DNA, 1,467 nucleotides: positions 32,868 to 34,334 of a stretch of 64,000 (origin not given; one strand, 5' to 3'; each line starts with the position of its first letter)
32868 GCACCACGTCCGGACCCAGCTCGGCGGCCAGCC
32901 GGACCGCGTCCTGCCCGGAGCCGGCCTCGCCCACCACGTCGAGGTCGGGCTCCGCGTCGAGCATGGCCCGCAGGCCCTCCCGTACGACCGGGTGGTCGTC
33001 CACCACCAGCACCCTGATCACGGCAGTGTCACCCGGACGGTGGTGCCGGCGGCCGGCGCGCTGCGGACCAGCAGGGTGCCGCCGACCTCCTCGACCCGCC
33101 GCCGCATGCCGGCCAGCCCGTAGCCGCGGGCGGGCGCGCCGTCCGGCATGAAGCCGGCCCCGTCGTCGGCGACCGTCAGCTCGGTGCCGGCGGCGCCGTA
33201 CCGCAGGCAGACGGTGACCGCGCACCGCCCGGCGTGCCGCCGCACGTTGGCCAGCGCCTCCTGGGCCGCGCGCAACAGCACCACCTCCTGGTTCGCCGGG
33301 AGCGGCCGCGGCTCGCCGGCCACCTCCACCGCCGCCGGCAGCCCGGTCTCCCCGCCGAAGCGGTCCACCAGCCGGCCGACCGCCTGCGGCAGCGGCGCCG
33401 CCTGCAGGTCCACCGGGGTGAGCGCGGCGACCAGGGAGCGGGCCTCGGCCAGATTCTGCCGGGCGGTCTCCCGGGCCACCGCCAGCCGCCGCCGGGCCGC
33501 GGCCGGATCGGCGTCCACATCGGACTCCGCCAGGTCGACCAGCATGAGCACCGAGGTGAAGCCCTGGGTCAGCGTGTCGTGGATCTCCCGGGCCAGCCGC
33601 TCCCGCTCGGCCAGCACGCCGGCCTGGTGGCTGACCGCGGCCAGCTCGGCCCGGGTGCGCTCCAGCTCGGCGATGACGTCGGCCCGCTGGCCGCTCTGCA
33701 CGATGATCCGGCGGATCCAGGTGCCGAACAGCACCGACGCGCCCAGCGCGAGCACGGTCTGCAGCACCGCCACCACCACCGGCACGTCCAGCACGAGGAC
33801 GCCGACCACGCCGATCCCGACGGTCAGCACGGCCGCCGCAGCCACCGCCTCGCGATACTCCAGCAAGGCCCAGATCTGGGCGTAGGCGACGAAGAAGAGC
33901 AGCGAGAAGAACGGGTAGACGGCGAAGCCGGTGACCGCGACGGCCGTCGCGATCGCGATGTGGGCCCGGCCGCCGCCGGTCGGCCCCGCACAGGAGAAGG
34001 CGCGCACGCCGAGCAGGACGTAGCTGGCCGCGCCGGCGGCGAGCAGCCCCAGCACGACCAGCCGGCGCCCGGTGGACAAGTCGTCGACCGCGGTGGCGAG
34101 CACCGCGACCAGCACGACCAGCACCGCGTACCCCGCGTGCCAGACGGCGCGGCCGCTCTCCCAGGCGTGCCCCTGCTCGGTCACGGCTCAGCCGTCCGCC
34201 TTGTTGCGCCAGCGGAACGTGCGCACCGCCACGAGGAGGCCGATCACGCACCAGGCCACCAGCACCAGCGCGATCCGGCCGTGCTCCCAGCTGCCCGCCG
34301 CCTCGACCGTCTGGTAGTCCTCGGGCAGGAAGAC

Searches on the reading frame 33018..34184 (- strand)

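Call 75: search_protein_families(library=pfam, proteins=[window:33018-34184:-], max_evalue=0.00001)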
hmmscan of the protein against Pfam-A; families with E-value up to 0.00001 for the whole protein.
window:33018-34184:- (388 aa): 3 families
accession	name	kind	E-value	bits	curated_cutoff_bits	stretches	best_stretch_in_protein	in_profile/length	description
PF07730.19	HisKA_3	-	2.1e-16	60.7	24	1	193-260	1-68/68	Histidine kinase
PF02518.31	HATPase_c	-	2.1e-11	44.7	26.4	1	300-388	3-108/111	Histidine kinase-, DNA gyrase B-, and HSP90-like ATPase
PF13581.12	HATPase_c_2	-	6e-06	26.7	27.4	1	303-386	32-126/127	Histidine kinase-like ATPase domain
